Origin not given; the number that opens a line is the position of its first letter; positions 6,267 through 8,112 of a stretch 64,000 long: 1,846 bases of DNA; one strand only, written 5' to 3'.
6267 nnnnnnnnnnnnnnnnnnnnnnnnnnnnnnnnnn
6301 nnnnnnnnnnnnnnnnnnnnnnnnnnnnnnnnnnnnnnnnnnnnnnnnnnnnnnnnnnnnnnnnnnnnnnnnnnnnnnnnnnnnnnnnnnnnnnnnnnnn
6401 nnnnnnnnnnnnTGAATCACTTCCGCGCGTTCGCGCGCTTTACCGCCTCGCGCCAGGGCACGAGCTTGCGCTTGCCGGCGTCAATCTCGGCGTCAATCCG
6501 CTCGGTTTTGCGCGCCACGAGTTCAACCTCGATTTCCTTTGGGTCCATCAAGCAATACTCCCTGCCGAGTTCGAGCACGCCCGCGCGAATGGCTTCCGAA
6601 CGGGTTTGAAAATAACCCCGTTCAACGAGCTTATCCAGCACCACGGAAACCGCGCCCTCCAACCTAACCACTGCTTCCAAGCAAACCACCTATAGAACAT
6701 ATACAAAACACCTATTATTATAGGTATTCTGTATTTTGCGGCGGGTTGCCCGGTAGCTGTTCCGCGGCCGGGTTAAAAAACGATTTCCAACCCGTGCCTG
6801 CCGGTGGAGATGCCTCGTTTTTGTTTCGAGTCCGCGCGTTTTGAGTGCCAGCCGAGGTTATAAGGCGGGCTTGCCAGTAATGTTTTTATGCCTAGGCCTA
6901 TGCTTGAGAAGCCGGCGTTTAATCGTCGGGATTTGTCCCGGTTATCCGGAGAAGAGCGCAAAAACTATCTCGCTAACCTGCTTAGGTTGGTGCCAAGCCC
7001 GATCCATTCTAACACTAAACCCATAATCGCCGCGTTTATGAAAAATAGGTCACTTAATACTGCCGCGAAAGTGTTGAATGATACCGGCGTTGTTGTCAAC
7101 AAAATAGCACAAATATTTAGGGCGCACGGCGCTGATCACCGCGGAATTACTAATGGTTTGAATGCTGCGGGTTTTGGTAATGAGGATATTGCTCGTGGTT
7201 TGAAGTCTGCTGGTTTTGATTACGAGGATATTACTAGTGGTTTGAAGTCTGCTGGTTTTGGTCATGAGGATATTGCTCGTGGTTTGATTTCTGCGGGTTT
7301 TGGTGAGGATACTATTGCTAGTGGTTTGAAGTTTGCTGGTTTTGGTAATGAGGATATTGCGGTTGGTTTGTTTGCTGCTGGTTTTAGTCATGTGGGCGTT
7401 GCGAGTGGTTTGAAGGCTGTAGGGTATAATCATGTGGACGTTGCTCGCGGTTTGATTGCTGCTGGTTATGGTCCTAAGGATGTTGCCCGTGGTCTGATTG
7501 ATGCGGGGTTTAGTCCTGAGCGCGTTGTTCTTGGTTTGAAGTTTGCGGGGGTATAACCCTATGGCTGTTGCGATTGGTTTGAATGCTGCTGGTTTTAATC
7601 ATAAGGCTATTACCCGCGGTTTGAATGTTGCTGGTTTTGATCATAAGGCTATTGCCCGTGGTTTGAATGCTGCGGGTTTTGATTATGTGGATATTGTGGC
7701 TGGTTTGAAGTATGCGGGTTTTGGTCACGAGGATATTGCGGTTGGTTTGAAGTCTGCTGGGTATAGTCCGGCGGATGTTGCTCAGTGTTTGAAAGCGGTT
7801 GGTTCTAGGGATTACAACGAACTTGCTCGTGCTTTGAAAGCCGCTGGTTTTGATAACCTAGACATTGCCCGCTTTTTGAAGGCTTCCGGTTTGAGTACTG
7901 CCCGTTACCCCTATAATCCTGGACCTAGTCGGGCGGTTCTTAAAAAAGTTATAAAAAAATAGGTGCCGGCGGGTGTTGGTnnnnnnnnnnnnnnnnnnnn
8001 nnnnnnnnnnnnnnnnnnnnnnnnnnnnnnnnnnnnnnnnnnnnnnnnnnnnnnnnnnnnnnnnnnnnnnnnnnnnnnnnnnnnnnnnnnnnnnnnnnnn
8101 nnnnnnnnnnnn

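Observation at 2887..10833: Archaeal herA-mre11-rad50-nurA end-resection module is split and rearranged around a TA system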

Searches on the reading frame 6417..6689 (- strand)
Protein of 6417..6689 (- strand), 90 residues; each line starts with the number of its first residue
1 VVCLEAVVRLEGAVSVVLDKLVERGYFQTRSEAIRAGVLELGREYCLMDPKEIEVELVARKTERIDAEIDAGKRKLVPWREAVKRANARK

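Call 4: search_protein_families(library=pfam, proteins=[window:6417-6689:-], max_evalue=0.01)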
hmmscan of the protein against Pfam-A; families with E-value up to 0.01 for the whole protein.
window:6417-6689:- (90 aa): 0 families

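Call 5: search_protein_families(library=ncbifam, proteins=[window:6417-6689:-], max_evalue=0.01)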
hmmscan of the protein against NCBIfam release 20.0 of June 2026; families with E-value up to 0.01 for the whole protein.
window:6417-6689:- (90 aa): 1 family
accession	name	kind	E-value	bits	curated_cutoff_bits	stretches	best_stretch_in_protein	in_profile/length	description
NF058555.1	TransRegCdrSHalo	equivalog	0.00015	21.7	100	1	19-41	17-39/61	transcriptional regulator CdrS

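Call 21: search_protein_families(library=pfam, proteins=[window:6417-6689:-], max_evalue=10)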
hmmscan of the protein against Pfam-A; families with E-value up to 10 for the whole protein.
window:6417-6689:- (90 aa): 1 family
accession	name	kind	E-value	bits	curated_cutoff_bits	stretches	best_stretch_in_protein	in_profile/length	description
PF01402.27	RHH_1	-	0.061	13.7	20.5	1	18-36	14-31/39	Ribbon-helix-helix protein, copG family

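Call 23: search_solved_structures(query=window:6417-6689:-, max_evalue=10)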
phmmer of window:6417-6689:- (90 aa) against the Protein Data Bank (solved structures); distinct sequences matched with E-value up to 10: 1.
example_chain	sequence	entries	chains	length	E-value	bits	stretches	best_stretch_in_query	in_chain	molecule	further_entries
1g91_A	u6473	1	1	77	0.51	14.2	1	24-69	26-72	MYELOID PROGENITOR INHIBITORY FACTOR-1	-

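Call 70: search_protein_families(library=phrogs, proteins=[window:6417-6689:-], max_evalue=0.1)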
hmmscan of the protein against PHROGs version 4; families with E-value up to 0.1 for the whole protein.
window:6417-6689:- (90 aa): 0 families

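Call 71: search_protein_families(library=ncbifam, proteins=[window:6417-6689:-], max_evalue=1)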
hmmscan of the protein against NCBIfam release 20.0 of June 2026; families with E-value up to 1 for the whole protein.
window:6417-6689:- (90 aa): 3 families
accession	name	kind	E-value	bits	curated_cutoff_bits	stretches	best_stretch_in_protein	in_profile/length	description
NF058555.1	TransRegCdrSHalo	equivalog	0.00015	21.7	100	1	19-41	17-39/61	transcriptional regulator CdrS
TIGR02606.1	antidote_CC2985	hypoth_equivalog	0.065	13.3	46.2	1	18-40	14-36/70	type II toxin-antitoxin system ParD family antitoxin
NF003381.0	PRK04460.1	equivalog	0.16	12.1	105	1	11-36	12-37/139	nickel-responsive transcriptional regulator NikR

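Call 79: search_solved_structures(query=A4, max_evalue=10, show_alignments=2)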
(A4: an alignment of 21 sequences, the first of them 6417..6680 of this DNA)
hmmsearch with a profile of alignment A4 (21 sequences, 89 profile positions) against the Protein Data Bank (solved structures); distinct sequences matched with E-value up to 10: 6.
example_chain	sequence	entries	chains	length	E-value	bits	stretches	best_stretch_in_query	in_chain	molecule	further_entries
7ycv_A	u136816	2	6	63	0.023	17.9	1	15-42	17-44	Antitoxin ParD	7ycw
7ycs_D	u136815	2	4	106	0.064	16.4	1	16-42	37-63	Antitoxin ParD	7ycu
9spj_u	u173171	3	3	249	0.22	14.7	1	23-75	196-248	Rps21 ribosomal protein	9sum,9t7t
6x0a_a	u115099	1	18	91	0.71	13.1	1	5-37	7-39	Putative addiction module antidote protein, CopG/Arc/MetJ family chimera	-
3kxe_C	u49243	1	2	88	0.72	13.1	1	13-41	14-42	Antitoxin protein parD-1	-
5ceg_A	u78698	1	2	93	0.98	12.6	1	5-37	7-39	Addiction module antidote protein, CopG/Arc/MetJ family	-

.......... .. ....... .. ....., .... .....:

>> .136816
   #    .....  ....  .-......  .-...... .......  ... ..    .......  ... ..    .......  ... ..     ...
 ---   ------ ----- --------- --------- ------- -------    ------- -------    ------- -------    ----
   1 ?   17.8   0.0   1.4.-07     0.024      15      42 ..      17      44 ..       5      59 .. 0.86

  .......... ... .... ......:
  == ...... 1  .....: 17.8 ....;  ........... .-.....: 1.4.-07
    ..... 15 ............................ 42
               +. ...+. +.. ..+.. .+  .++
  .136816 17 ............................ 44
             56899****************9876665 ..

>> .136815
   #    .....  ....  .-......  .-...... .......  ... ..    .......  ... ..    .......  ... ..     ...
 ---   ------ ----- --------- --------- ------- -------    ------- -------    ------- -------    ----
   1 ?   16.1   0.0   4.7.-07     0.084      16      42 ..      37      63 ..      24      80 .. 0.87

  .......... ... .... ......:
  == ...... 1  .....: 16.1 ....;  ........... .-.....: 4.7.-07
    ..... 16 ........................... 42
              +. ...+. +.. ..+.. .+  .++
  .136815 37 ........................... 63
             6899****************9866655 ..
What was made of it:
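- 6417..6689 (-): RHH (ParD/CopG-like) antitoxin. The maximal ORF is 90 aa. The probable start is at 6680 or 6671 (87 or 84 aa). With a 21-sequence profile, 5 of the 6 PDB hits are ParD or CopG-type antitoxins, best E 0.023 (call 79).
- On ParD/CopG ribbon-helix-helix antitoxin: With the profile, 5 of 6 PDB hits are ParD or CopG-type antitoxins, best E 0.023 (call 79).
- Closest known: RelBE / ParDE-type type II toxin-antitoxin modules. Same: The antitoxin N-terminus resembles RHH/ParD (calls 71, 79).
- Checked: The antitoxin is only weakly ParD/RHH-like (calls 5, 21, 71, 79).
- Antitoxin matches RHH/ParD families (calls 5, 71, 79).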

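Call 80: search_protein_families(library=padloc, proteins=[window:6417-6689:-], max_evalue=0.001)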
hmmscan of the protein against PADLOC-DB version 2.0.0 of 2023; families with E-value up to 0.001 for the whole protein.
window:6417-6689:- (90 aa): 0 families

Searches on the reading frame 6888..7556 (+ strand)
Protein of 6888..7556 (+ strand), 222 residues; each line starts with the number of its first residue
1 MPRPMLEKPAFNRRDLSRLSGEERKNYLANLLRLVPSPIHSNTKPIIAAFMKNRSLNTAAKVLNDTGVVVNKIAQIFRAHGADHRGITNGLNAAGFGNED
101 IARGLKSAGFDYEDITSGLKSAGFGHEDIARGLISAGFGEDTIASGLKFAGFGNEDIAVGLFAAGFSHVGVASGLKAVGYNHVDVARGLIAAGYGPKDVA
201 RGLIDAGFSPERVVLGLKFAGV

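Call 4: search_protein_families(library=pfam, proteins=[window:6888-7556:+], max_evalue=0.01)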
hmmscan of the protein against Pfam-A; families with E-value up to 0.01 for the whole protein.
window:6888-7556:+ (222 aa): 4 families
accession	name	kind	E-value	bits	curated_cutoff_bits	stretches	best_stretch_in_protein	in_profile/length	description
PF22448.1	RepB_primase_C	-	5.1e-05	23.5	26.1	0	185-206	10-31/54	RepB DNA-primase C-terminal helical domain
PF10814.13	CwsA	-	0.00028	21.6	26.7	0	185-207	7-29/134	Cell wall synthesis protein CwsA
PF04361.18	DUF494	-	0.0039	17.4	22.6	0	110-133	19-42/153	Protein of unknown function (DUF494)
PF24625.1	DUF7626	-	0.009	16.2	27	0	119-138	12-31/55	Domain of unknown function (DUF7626)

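Call 5: search_protein_families(library=ncbifam, proteins=[window:6888-7556:+], max_evalue=0.01)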
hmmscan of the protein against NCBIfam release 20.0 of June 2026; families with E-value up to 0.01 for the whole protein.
window:6888-7556:+ (222 aa): 1 family
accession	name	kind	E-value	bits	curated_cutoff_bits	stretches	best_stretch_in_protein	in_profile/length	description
NF045643.1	ImmsucRedBhcD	equivalog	0.0018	17.7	500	0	94-134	42-81/321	iminosuccinate reductase BhcD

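Call 55: search_protein_representatives(protein=window:6888-7553:+)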
Query: 222 residues. Proteins with E-value up to 0.001 (for the whole library): 362; up to 1e-10: 55; up to 1e-30: 1. The best 150 are listed.
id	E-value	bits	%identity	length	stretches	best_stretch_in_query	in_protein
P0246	1.0e-37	146.2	34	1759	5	92-209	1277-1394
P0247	4.8e-30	121.1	27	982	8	60-220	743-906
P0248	1.4e-29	119.5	27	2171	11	90-217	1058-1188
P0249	4.8e-25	104.7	30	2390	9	87-217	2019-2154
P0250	8.2e-25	104.0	24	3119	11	92-196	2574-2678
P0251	1.6e-23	99.7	33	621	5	112-201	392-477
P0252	3.7e-22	95.3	40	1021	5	95-196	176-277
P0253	4.9e-22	94.9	35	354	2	90-213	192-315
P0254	5.6e-22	94.7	36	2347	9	94-211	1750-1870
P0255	9.2e-22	94.0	25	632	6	44-177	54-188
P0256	1.7e-20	89.9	30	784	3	100-206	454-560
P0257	3.4e-20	88.9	31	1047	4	84-190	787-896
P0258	1.6e-19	86.7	39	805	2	56-213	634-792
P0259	3.1e-19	85.8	29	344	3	89-214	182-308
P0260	1.8e-18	83.2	31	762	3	66-192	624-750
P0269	5.2e-14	68.7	29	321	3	99-208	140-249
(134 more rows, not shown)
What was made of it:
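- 6888..7962 (+): Repeat-protein gene with about 18 in-register 14-aa units (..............; 42-bp tandem array at 7154-7793). A +1 frameshift in the G5 run at 7547-7551 splits it into ORFs 6888-7556 and 7543-7962. Composition is foreign. 362 relatives in the representative library (call 55).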

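Call 58: search_protein_families(library=pfam, proteins=[P0246, P0247, P0251, P0252, P0253, P0255, P0259, P0269], max_evalue=0.001)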
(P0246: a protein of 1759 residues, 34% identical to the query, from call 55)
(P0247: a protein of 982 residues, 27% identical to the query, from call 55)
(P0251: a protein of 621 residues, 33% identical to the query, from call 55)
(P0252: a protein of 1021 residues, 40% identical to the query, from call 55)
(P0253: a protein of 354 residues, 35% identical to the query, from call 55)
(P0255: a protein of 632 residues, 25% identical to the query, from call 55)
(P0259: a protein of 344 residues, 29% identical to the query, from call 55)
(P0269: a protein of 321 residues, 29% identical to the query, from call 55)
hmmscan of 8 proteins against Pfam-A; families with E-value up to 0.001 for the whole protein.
P0246 (1759 aa): 12 families
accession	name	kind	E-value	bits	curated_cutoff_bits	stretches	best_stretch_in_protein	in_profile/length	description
PF24899.1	UBA_DHX29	-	1.3e-13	50.9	27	0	1582-1612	7-37/55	ATP-dependent RNA helicase DHX29, UBA domain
PF25296.1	Decapeptide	-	8.4e-08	32.4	45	0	1569-1652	6-69/74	Decapeptide repeat region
PF10437.14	Lip_prot_lig_C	-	1.3e-06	28.7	24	0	1632-1661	42-71/85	Bacterial lipoate protein ligase C-terminus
PF00015.26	MCPsignal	-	2.4e-06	27.9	34.6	0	1611-1679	101-169/172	Methyl-accepting chemotaxis protein (MCP) signalling domain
PF20155.4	TMP_3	-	3.2e-06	27.4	41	0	1617-1688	8-79/192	Tape measure protein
PF07530.16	PRE_C2HC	-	1.4e-05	25.5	22.1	0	1284-1304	2-22/68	Associated with zinc fingers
PF09377.16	SBDS_domain_II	-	2e-05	24.8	27.2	0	1616-1641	19-44/62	SBDS protein, domain II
PF04513.17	Baculo_PEP_C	-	0.00017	22.1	38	0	1599-1717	9-122/140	Baculovirus polyhedron envelope protein, PEP, C terminus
PF07747.17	MTH865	-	0.00023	21.3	25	0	1383-1439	5-59/70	MTH865-like family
PF21694.2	DNA_pol3_delta_C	-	0.00031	21.2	27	0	1623-1660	50-87/121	DNA polymerase III delta subunit, C-terminal domain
PF02005.22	TRM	-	0.00036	20.3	27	0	1528-1562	317-351/376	N2,N2-dimethylguanosine tRNA methyltransferase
PF04361.18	DUF494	-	0.00046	20.5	22.6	0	1282-1306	20-44/153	Protein of unknown function (DUF494)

P0247 (982 aa): 3 families
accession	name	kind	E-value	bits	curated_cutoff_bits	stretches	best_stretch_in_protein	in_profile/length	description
PF18367.6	Rv2175c_C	-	5.6e-06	26.8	26.4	0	95-110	6-21/56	Rv2175c C-terminal domain of unknown function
PF09288.16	UBA_3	-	1.4e-05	25.2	20.4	0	392-413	11-32/55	Fungal ubiquitin-associated domain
PF24625.1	DUF7626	-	1.4e-05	25.2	27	0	589-611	7-29/55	Domain of unknown function (DUF7626)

P0251 (621 aa): 2 families
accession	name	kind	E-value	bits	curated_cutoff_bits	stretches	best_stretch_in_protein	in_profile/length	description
PF24625.1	DUF7626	-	6.7e-05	23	27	0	59-81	10-32/55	Domain of unknown function (DUF7626)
PF22448.1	RepB_primase_C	-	0.0002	21.6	26.1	0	134-153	10-29/54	RepB DNA-primase C-terminal helical domain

P0252 (1021 aa): 0 families

P0253 (354 aa): 2 families
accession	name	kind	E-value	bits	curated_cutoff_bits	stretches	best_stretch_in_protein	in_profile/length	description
PF22448.1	RepB_primase_C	-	1.3e-06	28.6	26.1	0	68-87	11-30/54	RepB DNA-primase C-terminal helical domain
PF24625.1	DUF7626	-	1.5e-06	28.3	27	0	107-128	11-32/55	Domain of unknown function (DUF7626)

P0255 (632 aa): 5 families
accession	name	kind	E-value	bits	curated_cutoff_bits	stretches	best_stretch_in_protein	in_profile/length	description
PF09288.16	UBA_3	-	7.3e-09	35.7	20.4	0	420-438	11-29/55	Fungal ubiquitin-associated domain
PF22448.1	RepB_primase_C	-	3.4e-07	30.4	26.1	0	95-129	7-41/54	RepB DNA-primase C-terminal helical domain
PF24625.1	DUF7626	-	1.4e-05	25.2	27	0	240-266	5-31/55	Domain of unknown function (DUF7626)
PF22567.2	UBA_9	-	1.6e-05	25.1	27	0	103-126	13-36/43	UBA-like domain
PF22504.1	DUF6993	-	0.00023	21.6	25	0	409-439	4-34/83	Domain of unknown function (DUF6993)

P0259 (344 aa): 4 families
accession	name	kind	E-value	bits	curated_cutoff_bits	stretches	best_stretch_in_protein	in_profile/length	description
PF01579.23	DUF19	-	8.9e-05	22.8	23.2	0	31-100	8-66/157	Domain of unknown function (DUF19)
PF10145.14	PhageMin_Tail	-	0.00016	22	33.2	0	37-221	19-191/201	Phage-related minor tail protein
PF20936.3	GCIP_C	-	0.00019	22.2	36.2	0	215-262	55-101/106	Grap2 and cyclin-D-interacting, C-terminal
PF19481.4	DUF6017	-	0.00055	20.6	27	0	2-55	39-91/148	Family of unknown function (DUF6017)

P0269 (321 aa): 0 families
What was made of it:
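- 6888..7962 (+): No Pfam family (calls 4, 58).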

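Call 64: predict_structure(protein=window:6888-7553:+)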
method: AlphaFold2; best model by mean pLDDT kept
length: 222 residues; sequences in the alignment: 1
mean_pLDDT: 84.4   pTM: 0.76
mean pLDDT of the five models: 84.4, 83.7, 81.8, 81.6, 76.2
residues with pLDDT >= 90: 139; 70-90: 31; 50-70: 35; < 50: 17
segments of 3 or more residues with pLDDT < 50: 1-14
pLDDT, mean of each block of 10 residues (from residue 1): 38 55 67 55 55 75 83 87 92 94 95 97 96 97 97 98 97 97 97 96 96 93 76
secondary structure, 60 per line:
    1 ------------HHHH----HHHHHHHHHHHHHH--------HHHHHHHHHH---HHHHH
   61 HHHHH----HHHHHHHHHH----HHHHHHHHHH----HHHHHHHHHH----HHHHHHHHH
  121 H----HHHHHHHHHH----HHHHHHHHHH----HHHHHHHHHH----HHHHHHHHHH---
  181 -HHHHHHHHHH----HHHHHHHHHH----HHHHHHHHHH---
elements in order: H13-16 H21-34 H43-52 H56-65 H70-79 H84-93 H98-107 H112-121 H126-135 H140-149 H154-163 H168-177 H182-191 H196-205 H210-219
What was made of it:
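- Tried and rejected: The + strand is supported instead by 362 homologues and a confident model (calls 55, 64).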

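Call 67: fold_search(model_id=the predicted structure, library=pdb)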
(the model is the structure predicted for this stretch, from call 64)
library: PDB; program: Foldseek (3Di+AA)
matches with E <= 10: 456; with E <= 0.001: 3
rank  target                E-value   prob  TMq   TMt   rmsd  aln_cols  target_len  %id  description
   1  5cwb                  2.3e-04  0.98  0.16  0.16  17.3       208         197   16  Crystal structure of de novo designed helical repeat protein DHR4 (released 2015-12-16)
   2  7mwr_B                3.2e-04  0.98  0.15  0.14  17.2       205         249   18  Structure of De Novo designed beta sheet heterodimer LHD101A53/B4 (released 2022-01-19)
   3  8cwy_A                5.3e-04  0.97  0.18  0.11  14.4       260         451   15  Accurate computational design of genetically encoded 3D protein crystals (released 2023-11-01)
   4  6vfi_A                2.1e-03  0.82  0.14  0.15  15.8       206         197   15  De novo designed octahedral nanoparticle O43_dn18 (released 2020-08-12)
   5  9k89_0                1.7e-02  0.63  0.19  0.17  15.5       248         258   16  Cryo-EM structure of designed zinc-induced icosahedron Cage-i53-Zn1-HEHE-6 (released 2025-10-29)
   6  8v3b_a                3.7e-02  0.38  0.18  0.12  15.7       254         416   15  Computational Designed Nanocage O43_129_+4 (released 2024-03-13)
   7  5cwd                  4.9e-02  0.30  0.13  0.16  14.9       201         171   17  Crystal structure of de novo designed helical repeat protein DHR7 (released 2015-12-16)
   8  8g9k_A                5.4e-02  0.28  0.18  0.16  14.6       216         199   19  Geometrically programmable nanomaterial construction using regularized protein building blocks (released 2024-03-13)
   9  6w2q                  6.2e-02  0.60  0.20  0.22  15.7       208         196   15  Junction 34, DHR53-DHR4 (released 2020-04-15)
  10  6s9o_A                8.1e-02  0.57  0.25  0.19  12.1       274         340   17  Designed Armadillo Repeat protein internal Lock1 fused to target peptide KRKRKLKFKR (released 2020-02-19)
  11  8g9k_B                8.1e-02  0.16  0.14  0.16  15.4       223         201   16  Geometrically programmable nanomaterial construction using regularized protein building blocks (released 2024-03-13)
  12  6s9o_D                1.2e-01  0.41  0.23  0.17  12.8       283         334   17  Designed Armadillo Repeat protein internal Lock1 fused to target peptide KRKRKLKFKR (released 2020-02-19)
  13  8g9j                  1.2e-01  0.18  0.16  0.17  15.7       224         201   16  Geometrically programmable nanomaterial construction using regularized protein building blocks (released 2024-03-13)
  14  6s9o_C                1.3e-01  0.38  0.23  0.17  13.1       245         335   20  Designed Armadillo Repeat protein internal Lock1 fused to target peptide KRKRKLKFKR (released 2020-02-19)
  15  6sa7_A                1.7e-01  0.41  0.21  0.12  12.2       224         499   19  DARPin-Armadillo fusion C8long83 (released 2019-11-20)
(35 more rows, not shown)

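Call 70: search_protein_families(library=phrogs, proteins=[window:6888-7553:+], max_evalue=0.1)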
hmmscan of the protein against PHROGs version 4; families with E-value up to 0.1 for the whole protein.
window:6888-7553:+ (222 aa): 3 families
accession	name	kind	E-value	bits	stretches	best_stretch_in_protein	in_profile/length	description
phrog_7875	-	unknown function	0.0026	18.8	0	183-210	16-43/82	-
phrog_26404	-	unknown function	0.0062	17.8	0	75-102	12-38/53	-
phrog_25152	-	unknown function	0.0068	17.2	0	199-212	44-57/71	-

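Call 80: search_protein_families(library=padloc, proteins=[window:6888-7553:+], max_evalue=0.001)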
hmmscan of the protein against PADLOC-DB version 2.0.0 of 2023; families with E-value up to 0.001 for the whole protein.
window:6888-7553:+ (222 aa): 0 families

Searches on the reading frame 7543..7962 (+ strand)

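Call 4: search_protein_families(library=pfam, proteins=[window:7543-7962:+], max_evalue=0.01)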
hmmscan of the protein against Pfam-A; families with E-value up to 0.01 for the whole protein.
window:7543-7962:+ (139 aa): 3 families
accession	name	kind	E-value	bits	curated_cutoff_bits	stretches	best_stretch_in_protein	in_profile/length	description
PF04361.18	DUF494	-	0.00025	21.3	22.6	0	89-112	19-42/153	Protein of unknown function (DUF494)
PF24625.1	DUF7626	-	0.00027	21.1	27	0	67-92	10-35/55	Domain of unknown function (DUF7626)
PF22448.1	RepB_primase_C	-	0.00067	19.9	26.1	0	64-84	9-29/54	RepB DNA-primase C-terminal helical domain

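Call 5: search_protein_families(library=ncbifam, proteins=[window:7543-7962:+], max_evalue=0.01)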
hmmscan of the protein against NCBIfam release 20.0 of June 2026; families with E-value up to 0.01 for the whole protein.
window:7543-7962:+ (139 aa): 1 family
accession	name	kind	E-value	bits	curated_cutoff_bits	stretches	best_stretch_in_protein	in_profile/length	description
NF033900.0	T4SS_IcmE_DotG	equivalog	0.00014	20.1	750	1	13-118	566-657/1008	type IVB secretion system protein DotG/IcmE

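Call 80: search_protein_families(library=padloc, proteins=[window:7543-7962:+], max_evalue=0.001)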
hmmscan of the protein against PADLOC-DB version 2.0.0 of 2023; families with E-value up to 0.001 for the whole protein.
window:7543-7962:+ (139 aa): 0 families
